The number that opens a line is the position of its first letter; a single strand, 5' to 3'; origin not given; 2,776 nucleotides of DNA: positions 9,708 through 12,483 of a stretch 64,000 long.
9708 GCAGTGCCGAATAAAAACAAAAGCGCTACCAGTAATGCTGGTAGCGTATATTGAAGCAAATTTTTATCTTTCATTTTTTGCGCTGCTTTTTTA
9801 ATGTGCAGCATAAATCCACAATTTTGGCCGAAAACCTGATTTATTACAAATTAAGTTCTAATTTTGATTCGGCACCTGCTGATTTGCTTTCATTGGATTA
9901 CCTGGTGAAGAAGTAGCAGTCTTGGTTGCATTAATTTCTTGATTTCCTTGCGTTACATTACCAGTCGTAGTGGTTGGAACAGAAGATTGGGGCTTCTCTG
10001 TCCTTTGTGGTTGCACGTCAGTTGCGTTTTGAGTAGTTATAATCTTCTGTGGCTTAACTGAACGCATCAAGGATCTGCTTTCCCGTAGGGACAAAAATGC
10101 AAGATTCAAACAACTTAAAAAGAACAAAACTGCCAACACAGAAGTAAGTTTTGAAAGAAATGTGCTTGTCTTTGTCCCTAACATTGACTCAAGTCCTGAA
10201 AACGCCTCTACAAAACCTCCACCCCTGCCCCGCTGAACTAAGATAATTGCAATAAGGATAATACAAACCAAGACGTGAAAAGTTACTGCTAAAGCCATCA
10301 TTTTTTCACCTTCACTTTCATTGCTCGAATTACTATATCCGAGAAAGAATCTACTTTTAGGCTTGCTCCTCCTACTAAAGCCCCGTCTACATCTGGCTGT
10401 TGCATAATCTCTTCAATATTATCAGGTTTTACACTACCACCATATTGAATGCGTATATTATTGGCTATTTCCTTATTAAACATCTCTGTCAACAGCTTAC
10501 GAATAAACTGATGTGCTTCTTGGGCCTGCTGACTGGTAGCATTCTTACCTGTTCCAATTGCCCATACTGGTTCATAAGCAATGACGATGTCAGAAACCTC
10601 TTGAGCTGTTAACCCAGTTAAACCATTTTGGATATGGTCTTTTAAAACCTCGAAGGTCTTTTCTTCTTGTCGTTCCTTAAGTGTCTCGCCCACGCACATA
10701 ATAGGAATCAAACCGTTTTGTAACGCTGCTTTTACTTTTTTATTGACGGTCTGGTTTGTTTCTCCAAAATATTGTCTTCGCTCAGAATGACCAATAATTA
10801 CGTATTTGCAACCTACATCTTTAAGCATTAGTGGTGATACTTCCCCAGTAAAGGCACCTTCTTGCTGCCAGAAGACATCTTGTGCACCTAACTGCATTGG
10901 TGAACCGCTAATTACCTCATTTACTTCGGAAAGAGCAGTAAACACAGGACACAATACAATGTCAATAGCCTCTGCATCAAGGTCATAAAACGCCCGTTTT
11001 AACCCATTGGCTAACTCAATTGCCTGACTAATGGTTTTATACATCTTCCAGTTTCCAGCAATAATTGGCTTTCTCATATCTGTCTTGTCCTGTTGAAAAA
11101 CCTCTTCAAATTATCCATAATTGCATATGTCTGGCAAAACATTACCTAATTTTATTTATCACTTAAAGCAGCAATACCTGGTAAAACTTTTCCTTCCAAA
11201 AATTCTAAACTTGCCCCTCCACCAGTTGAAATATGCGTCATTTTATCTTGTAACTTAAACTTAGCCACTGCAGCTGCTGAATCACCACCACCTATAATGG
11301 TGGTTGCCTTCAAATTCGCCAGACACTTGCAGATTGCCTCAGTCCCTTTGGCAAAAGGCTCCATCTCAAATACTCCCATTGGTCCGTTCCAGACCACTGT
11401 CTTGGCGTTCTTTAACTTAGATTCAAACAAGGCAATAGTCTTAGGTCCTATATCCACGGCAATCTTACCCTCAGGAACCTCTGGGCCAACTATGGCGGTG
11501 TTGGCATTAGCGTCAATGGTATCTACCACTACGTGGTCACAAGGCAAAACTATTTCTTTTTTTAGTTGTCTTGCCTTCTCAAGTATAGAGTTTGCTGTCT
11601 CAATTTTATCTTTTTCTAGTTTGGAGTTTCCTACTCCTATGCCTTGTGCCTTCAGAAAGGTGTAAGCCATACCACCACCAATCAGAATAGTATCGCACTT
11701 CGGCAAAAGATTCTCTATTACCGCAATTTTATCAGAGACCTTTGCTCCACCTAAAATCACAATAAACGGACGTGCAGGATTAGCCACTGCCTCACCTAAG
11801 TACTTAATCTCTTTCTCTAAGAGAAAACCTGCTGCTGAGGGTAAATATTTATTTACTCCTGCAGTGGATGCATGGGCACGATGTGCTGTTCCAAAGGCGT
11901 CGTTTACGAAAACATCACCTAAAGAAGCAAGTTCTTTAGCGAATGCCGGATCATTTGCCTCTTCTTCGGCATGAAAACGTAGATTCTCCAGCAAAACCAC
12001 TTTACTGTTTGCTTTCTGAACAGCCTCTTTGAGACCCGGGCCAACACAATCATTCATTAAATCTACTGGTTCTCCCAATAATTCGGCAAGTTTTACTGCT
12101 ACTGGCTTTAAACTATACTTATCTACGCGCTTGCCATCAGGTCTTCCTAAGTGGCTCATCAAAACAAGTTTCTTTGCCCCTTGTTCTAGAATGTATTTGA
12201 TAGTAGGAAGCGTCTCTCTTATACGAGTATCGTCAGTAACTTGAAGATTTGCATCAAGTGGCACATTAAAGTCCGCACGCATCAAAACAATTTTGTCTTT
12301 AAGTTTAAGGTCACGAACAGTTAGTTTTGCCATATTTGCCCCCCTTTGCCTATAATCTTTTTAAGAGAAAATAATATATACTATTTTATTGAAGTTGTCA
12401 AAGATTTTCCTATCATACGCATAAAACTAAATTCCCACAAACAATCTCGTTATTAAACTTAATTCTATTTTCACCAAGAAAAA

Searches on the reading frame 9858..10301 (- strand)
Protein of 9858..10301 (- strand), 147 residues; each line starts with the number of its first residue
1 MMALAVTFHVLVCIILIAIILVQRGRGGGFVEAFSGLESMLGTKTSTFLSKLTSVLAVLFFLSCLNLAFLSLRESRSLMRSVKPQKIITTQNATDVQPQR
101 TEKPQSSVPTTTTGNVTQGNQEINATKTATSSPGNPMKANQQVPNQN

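Call 47: search_protein_families(library=pfam, proteins=[window:9858-10301:-], max_evalue=0.00001)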
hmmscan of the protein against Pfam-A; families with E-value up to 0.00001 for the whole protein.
window:9858-10301:- (147 aa): 1 family
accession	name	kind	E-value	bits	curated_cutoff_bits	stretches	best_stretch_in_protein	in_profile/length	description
PF03840.19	SecG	-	4.5e-15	55.9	29.2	1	6-69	3-69/70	Preprotein translocase SecG subunit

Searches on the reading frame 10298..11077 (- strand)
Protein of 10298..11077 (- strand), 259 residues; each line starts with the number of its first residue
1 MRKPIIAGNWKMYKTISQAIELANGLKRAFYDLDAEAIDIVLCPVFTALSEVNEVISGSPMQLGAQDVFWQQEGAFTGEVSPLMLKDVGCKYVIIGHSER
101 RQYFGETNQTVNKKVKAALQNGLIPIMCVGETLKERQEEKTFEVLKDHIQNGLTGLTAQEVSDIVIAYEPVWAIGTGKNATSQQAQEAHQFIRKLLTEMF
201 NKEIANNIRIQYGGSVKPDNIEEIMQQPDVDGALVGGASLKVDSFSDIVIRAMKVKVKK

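Call 47: search_protein_families(library=pfam, proteins=[window:10298-11077:-], max_evalue=0.00001)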
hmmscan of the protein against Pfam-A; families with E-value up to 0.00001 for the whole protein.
window:10298-11077:- (259 aa): 1 family
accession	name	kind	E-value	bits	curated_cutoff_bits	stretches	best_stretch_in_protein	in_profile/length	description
PF00121.24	TIM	-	2e-102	342.3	20.1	1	4-249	1-242/245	Triosephosphate isomerase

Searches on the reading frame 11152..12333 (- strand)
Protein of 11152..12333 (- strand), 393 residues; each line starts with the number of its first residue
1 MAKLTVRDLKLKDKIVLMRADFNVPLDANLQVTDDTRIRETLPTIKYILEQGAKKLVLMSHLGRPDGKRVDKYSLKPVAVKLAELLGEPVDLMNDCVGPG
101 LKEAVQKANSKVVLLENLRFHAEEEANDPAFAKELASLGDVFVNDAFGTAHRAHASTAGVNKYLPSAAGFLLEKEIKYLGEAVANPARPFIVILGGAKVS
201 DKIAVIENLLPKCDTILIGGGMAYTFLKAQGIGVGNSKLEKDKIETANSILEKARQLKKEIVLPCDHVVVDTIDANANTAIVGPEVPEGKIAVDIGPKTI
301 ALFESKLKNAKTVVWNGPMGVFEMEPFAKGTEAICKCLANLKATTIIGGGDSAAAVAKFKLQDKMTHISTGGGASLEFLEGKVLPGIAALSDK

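Call 47: search_protein_families(library=pfam, proteins=[window:11152-12333:-], max_evalue=0.00001)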
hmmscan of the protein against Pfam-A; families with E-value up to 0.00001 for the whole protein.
window:11152-12333:- (393 aa): 1 family
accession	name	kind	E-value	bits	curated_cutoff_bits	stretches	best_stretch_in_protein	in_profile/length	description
PF00162.24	PGK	-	7e-164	545.7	27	1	6-382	1-379/379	Phosphoglycerate kinase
